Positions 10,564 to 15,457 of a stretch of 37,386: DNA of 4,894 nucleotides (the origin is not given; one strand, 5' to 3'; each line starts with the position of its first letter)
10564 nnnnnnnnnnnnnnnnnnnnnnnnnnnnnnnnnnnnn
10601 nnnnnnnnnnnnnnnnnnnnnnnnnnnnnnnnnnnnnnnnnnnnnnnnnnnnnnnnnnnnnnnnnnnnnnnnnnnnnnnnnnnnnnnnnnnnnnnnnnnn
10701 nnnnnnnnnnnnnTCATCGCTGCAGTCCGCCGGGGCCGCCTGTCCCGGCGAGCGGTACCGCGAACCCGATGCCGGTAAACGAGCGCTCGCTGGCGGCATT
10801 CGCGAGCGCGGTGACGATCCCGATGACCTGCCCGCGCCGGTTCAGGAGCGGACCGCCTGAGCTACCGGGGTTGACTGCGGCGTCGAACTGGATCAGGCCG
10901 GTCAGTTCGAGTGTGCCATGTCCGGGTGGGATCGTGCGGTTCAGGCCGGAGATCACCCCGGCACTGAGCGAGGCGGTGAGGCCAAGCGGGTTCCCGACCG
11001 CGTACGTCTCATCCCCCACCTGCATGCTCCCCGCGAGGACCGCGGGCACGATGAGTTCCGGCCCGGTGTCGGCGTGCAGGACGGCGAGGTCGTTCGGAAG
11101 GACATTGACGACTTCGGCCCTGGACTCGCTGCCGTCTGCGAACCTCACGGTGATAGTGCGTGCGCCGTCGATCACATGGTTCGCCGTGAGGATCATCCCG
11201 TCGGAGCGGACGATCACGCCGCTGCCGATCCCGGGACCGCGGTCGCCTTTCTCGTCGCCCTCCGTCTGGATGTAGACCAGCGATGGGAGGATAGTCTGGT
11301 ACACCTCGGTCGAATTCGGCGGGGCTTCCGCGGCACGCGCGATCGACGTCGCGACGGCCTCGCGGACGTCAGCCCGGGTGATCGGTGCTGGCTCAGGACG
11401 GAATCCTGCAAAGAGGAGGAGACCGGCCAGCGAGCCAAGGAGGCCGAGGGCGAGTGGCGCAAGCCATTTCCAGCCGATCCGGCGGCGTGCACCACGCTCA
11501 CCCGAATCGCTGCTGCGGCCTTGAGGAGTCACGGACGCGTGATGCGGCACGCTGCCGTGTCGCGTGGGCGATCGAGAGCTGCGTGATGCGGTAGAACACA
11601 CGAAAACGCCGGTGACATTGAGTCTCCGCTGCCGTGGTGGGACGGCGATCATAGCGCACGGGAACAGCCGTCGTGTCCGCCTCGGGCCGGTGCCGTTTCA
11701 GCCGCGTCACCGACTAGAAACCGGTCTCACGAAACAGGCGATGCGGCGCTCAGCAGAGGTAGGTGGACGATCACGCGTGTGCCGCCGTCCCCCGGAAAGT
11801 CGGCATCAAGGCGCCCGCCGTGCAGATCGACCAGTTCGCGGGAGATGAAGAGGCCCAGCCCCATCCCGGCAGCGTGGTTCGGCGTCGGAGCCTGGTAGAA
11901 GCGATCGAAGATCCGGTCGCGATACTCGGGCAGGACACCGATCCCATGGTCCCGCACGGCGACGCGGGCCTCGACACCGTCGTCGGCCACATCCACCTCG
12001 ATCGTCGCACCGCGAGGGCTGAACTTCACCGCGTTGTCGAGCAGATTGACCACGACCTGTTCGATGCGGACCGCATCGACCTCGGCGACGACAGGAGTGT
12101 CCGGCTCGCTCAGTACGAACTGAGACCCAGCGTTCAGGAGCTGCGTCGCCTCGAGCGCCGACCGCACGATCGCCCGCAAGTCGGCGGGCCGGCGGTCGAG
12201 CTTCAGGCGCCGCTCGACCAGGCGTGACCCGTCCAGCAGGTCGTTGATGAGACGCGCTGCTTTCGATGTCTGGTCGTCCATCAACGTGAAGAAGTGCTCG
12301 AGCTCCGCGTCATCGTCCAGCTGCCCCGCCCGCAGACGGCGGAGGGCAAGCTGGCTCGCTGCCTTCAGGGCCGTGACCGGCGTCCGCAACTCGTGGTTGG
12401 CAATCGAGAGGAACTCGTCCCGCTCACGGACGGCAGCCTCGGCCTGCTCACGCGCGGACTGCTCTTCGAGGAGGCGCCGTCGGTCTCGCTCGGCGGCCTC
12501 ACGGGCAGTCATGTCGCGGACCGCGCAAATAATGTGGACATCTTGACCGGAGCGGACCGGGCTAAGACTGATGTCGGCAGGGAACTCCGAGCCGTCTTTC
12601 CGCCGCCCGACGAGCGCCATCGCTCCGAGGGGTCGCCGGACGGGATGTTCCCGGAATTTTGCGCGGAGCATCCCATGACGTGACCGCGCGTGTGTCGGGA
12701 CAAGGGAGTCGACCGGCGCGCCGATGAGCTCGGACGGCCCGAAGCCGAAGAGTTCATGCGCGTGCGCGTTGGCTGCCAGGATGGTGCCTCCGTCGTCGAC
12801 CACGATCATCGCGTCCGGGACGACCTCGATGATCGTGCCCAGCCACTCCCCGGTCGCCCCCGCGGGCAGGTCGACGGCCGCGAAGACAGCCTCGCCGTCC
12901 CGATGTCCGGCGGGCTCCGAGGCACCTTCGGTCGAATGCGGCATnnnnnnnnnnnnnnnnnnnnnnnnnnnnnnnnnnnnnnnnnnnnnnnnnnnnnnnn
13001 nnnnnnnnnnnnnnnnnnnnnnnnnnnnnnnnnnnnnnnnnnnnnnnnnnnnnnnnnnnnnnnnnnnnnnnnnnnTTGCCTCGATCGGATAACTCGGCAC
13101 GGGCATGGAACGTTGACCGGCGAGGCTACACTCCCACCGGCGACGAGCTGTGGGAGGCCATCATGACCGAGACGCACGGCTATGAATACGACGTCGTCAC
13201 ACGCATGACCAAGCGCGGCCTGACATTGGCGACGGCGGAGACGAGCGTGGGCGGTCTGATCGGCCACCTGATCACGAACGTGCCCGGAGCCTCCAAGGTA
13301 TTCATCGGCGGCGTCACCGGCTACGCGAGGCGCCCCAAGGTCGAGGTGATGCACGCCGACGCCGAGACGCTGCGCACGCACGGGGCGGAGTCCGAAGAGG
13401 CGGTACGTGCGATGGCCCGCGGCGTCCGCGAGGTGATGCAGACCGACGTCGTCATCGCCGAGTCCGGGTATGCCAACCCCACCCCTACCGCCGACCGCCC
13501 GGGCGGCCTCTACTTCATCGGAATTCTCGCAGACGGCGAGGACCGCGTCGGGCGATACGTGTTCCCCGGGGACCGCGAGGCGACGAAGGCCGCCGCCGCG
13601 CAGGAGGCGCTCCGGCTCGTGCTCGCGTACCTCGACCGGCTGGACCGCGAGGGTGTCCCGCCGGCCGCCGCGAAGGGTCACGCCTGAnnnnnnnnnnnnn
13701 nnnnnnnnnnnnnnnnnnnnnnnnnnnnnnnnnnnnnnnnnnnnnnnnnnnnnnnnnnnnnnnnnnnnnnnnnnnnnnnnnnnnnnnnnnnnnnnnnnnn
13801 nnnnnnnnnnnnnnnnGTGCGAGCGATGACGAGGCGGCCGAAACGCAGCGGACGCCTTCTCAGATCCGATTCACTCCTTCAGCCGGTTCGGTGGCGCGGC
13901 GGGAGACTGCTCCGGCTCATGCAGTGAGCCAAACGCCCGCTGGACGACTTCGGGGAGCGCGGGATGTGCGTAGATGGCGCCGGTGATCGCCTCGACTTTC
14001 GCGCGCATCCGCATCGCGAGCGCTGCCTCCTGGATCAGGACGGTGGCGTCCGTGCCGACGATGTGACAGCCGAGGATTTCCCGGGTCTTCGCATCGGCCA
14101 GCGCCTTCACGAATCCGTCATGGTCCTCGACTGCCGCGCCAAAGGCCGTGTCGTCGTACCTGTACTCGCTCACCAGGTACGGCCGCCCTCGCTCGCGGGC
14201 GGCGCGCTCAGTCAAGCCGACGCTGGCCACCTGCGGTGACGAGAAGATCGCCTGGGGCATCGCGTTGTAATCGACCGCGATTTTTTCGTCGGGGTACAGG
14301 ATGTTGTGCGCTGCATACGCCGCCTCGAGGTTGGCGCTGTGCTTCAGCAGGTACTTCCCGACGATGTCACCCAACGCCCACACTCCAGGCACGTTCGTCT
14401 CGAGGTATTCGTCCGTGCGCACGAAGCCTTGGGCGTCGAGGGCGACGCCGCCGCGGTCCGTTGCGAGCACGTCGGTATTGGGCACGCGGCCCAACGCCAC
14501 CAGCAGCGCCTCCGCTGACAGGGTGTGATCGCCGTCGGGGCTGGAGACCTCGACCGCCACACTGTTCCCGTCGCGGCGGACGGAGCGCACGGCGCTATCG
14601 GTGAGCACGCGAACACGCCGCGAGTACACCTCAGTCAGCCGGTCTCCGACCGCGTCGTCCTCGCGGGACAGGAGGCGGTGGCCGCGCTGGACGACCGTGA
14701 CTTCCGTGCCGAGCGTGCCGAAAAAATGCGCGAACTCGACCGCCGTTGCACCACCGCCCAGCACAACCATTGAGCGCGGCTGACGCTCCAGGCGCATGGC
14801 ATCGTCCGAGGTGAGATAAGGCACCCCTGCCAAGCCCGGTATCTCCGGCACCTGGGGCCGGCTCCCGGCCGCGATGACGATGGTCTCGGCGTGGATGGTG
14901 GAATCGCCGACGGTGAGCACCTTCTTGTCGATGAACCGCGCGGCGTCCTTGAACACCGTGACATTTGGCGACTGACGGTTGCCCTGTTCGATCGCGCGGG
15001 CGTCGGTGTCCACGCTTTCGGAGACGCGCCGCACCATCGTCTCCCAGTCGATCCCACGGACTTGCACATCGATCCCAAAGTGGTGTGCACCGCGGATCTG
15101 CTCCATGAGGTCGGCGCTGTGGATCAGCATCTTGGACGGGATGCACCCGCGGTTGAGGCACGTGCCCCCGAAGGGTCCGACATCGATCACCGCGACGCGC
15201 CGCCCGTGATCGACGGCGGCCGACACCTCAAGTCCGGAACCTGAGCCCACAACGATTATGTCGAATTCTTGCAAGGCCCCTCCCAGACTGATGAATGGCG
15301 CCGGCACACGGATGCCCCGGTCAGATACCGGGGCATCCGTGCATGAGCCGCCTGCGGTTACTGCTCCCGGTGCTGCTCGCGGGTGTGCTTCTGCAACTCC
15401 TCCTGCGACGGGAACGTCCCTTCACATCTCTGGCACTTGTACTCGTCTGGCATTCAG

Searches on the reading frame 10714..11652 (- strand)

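Call 10: search_protein_families(library=pfam, proteins=[window:10714-11652:-], max_evalue=0.001)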
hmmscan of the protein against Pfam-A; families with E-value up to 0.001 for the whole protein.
window:10714-11652:- (312 aa): 2 families
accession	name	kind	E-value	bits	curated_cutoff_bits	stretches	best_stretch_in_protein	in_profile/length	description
PF13365.12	Trypsin_2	-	5.1e-29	102.3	27.6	1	143-279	1-144/144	Trypsin-like peptidase domain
PF00089.32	Trypsin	-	3.3e-11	43.9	20.6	1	144-298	28-210/220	Trypsin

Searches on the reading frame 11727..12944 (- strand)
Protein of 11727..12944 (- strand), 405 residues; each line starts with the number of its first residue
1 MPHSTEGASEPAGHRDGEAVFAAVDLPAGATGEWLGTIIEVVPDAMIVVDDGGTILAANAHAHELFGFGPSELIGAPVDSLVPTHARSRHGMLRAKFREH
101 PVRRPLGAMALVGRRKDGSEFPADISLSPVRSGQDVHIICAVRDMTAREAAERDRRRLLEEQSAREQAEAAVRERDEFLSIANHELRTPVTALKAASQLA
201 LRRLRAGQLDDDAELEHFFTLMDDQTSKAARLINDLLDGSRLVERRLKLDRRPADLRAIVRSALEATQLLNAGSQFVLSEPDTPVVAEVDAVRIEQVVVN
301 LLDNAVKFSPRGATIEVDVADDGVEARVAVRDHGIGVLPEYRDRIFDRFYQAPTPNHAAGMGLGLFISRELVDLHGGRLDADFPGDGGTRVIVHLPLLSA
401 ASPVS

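Call 10: search_protein_families(library=pfam, proteins=[window:11727-12944:-], max_evalue=0.001)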
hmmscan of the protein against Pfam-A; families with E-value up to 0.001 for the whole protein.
window:11727-12944:- (405 aa): 7 families
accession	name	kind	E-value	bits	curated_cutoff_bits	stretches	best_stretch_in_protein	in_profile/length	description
PF02518.31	HATPase_c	-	6.1e-26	91.5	26.4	1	290-397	2-109/111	Histidine kinase-, DNA gyrase B-, and HSP90-like ATPase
PF13426.13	PAS_9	-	8.6e-15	55.3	27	1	43-147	1-103/103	PAS domain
PF08448.16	PAS_4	-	1.6e-12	48.1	23.1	1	40-149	2-109/110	PAS fold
PF00989.32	PAS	-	2.9e-12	47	22.6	1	37-145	5-113/113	PAS fold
PF00512.31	HisKA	-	2.1e-11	44.1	26.9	1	175-242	2-63/66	His Kinase A (phospho-acceptor) domain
PF24820.1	Diguanyl_cycl_sensor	-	2.7e-08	34.2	28.1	1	38-132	1-98/109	Diguanylate cyclase-like sensor domain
PF13188.13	PAS_8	-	9.3e-08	32.1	21.8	1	37-86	5-51/65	PAS domain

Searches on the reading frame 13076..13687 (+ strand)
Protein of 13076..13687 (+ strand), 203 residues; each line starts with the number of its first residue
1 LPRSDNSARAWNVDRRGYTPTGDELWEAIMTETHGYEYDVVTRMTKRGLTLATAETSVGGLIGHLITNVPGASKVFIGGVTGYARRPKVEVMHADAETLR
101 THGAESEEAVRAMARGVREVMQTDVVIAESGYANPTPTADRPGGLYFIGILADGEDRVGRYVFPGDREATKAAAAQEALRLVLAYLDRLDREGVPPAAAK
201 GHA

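Call 10: search_protein_families(library=pfam, proteins=[window:13076-13687:+], max_evalue=0.001)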
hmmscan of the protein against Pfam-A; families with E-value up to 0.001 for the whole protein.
window:13076-13687:+ (203 aa): 1 family
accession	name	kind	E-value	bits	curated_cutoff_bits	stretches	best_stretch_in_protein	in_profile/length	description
PF02464.23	CinA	-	5.7e-41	140.2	23.5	1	39-185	7-154/155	Competence-damaged protein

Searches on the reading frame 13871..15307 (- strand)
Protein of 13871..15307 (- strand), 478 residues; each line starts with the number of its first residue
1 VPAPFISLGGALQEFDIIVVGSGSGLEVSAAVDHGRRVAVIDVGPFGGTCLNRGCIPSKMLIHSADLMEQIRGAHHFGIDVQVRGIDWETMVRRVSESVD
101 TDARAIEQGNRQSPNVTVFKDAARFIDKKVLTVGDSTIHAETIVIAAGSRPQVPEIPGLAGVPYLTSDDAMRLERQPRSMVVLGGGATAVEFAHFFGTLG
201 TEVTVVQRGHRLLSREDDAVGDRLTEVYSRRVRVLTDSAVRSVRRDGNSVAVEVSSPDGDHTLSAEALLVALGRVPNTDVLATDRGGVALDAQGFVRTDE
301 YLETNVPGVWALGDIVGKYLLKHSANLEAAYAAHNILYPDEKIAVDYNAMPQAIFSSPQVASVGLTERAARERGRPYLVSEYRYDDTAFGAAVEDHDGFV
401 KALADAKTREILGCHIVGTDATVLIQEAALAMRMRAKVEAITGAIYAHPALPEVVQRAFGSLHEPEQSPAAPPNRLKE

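Call 10: search_protein_families(library=pfam, proteins=[window:13871-15307:-], max_evalue=0.001)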
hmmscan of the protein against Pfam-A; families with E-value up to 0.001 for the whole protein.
window:13871-15307:- (478 aa): 5 families
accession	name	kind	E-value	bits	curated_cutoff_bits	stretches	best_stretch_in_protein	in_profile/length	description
PF07992.20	Pyr_redox_2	-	4.4e-56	190.9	26.1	1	15-328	1-282/291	Pyridine nucleotide-disulphide oxidoreductase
PF02852.28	Pyr_redox_dim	-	3.6e-29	101.6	25.3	1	350-458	1-109/110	Pyridine nucleotide-disulphide oxidoreductase, dimerisation domain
PF13738.12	Pyr_redox_3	-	1.8e-15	57.4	30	1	134-313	119-305/305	Pyridine nucleotide-disulphide oxidoreductase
PF00070.33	Pyr_redox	-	3.3e-14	53.6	22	1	180-254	2-79/82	Pyridine nucleotide-disulphide oxidoreductase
PF13434.12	Lys_Orn_oxgnase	-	2.8e-05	23.9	21.3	0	135-218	143-231/339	L-lysine 6-monooxygenase/L-ornithine 5-monooxygenase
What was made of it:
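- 13871..15274 (-): Flavoprotein disulfide reductase (mycothione reductase / dihydrolipoyl dehydrogenase-like, CLNRGC active site, no MerA C-terminal Cys pair), downstream of ZnF31 on the same strand. Pfam Pyr_redox_2 + Pyr_redox_dim (call 10).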

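Call 27: find_related_loci(query=window:13871-15307:-, collection=genome_contigs, flank=5000)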
Query window:13871-15307:- (478 aa) in genome_contigs; peptide patterns used: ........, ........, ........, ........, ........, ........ (x = any residue, [..] = any of these).
224 stretches matched a pattern; 96 encode a relative of the query (tblastn E <= 1e-3); the best 80 are kept; 80 distinct loci.
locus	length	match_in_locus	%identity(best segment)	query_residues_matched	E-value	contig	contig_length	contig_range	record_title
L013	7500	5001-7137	65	12-462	0e+0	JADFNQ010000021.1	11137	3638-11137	MAG: Chloroflexota bacterium isolate B64T1B5 B64T1B5_NODE7186, whole genome shotgun sequence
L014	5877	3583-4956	49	12-463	7e-146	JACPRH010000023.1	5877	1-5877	MAG: Thaumarchaeota archaeon isolate NC_groundwater_674_Ag_B-0.1um_49_231 B_1_S1_Biohub_coassembly_k141_711254, whole ge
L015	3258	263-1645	47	12-458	3e-144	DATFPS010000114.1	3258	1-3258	MAG TPA_asm: Nitrososphaeraceae archaeon isolate SMAG_U9309 k141_1843002, whole genome shotgun sequence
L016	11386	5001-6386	44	12-458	8e-121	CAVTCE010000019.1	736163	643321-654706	MAG: uncultured Nitrososphaeraceae archaeon isolate MFD02360.bin.2.160 genome assembly, contig: contig_33705, whole geno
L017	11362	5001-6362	42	12-464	8e-119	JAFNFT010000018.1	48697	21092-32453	MAG: Methanobacteriota archaeon isolate bin_19 PROKKA_contig000018, whole genome shotgun sequence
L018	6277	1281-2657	41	11-468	9e-118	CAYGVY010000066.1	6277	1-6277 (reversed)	MAG TPA_asm: uncultured Thermoplasmatales archaeon isolate ERP119294_co4_107 genome assembly, contig: NODE_15378_length_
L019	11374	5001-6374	41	12-468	2e-117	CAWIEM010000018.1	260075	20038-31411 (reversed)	MAG: uncultured Thermoplasmata archaeon isolate MFD00709.bin.2.100 genome assembly, contig: contig_34260, whole genome s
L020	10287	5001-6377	41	8-465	8e-117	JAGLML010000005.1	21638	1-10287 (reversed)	MAG: Thermoplasmatales archaeon isolate RS_5_57 ROV157_5.bin.57.fa_5, whole genome shotgun sequence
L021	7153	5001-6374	41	12-468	1e-116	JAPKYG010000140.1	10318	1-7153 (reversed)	MAG: Methanobacteriota archaeon isolate LacPavin_0920_SED3_MAG_41_62 LacPavin_0920_SED3_scaffold_4759816, whole genome s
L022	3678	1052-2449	42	1-463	3e-119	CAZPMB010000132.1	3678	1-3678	MAG TPA_asm: uncultured Candidatus Bathyarchaeia archaeon isolate binchicken_co383_203 genome assembly, contig: NODE_149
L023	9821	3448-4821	41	12-468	6e-116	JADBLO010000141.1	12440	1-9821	MAG: Thermoplasmata archaeon isolate Bin3_14.8m NODE_253_length_12440_cov_15.144610, whole genome shotgun sequence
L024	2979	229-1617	39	10-471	4e-120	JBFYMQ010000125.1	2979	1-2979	MAG: Thermoplasmatales archaeon isolate PPR_0066 scaffold_16259, whole genome shotgun sequence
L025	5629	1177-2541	39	11-464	6e-116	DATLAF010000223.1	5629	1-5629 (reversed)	MAG TPA_asm: Thermoplasmatota archaeon isolate SMAG_U14264 k141_3155689, whole genome shotgun sequence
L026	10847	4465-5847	40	10-469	2e-115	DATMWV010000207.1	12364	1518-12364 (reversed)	MAG TPA_asm: Thermoplasmatota archaeon isolate SMAG_U13103 k141_257655, whole genome shotgun sequence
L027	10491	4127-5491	40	11-464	2e-115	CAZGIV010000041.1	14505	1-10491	MAG TPA_asm: uncultured Thermoplasmatales archaeon isolate binchicken_co94_67 genome assembly, contig: NODE_5762_length_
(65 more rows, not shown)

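Call 52: search_protein_families(library=ncbifam, proteins=[window:13871-15307:-], max_evalue=0.00001)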
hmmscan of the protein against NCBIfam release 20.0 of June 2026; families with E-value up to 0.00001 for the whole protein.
window:13871-15307:- (478 aa): 45 families (the best 25 are shown)
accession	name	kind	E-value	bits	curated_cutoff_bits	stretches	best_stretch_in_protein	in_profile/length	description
NF004946.0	PRK06292.2-4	subfamily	3.9e-150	500.8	634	1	13-468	2-476/487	dihydrolipoyl dehydrogenase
NF005884.0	PRK07846.1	equivalog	5e-147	490.2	501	1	13-462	2-451/454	mycothione reductase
NF004947.0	PRK06292.2-5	equivalog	3.3e-146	487.9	592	1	13-467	2-463/474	dihydrolipoyl dehydrogenase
TIGR03452.1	mycothione_red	equivalog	2e-132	442.3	635.65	1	14-459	2-449/452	mycothione reductase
NF004944.0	PRK06292.2-2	equivalog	1.1e-113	380.3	619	1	13-464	2-454/460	dihydrolipoyl dehydrogenase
TIGR01350.1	lipoamide_DH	equivalog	3.5e-112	375.5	408.8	1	14-460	1-452/461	dihydrolipoyl dehydrogenase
TIGR02053.1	MerA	equivalog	6.2e-101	338.7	454.45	1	15-458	1-449/465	mercury(II) reductase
NF004992.0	PRK06370.1-4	equivalog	4.7e-98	328.6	629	1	13-463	3-456/459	FAD-containing oxidoreductase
NF004776.0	PRK06116.1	equivalog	2.4e-94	316.9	480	1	13-451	3-442/450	glutathione-disulfide reductase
NF004990.0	PRK06370.1-1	equivalog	1.9e-86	290.6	842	1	13-464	3-457/459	FAD-containing oxidoreductase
NF004991.0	PRK06370.1-3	subfamily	8.6e-84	281.9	620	1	13-458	34-483/509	FAD-containing oxidoreductase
NF004943.0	PRK06292.2-1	equivalog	8.8e-83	278.6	432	1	13-459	2-452/456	dihydrolipoyl dehydrogenase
NF004945.0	PRK06292.2-3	equivalog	5e-82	276.2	494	1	12-455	1-445/457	dihydrolipoyl dehydrogenase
TIGR01424.1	gluta_reduc_2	equivalog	9.6e-80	268.3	606.05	1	14-453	2-440/446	glutathione-disulfide reductase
NF003585.0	PRK05249.1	equivalog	1.8e-77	261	465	1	13-456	5-451/464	Si-specific NAD(P)(+) transhydrogenase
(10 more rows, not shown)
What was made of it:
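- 13871..15274 (-): It falls below every NCBIfam equivalog cut-off; the nearest is mycothione reductase at 490 vs 501 (call 52).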
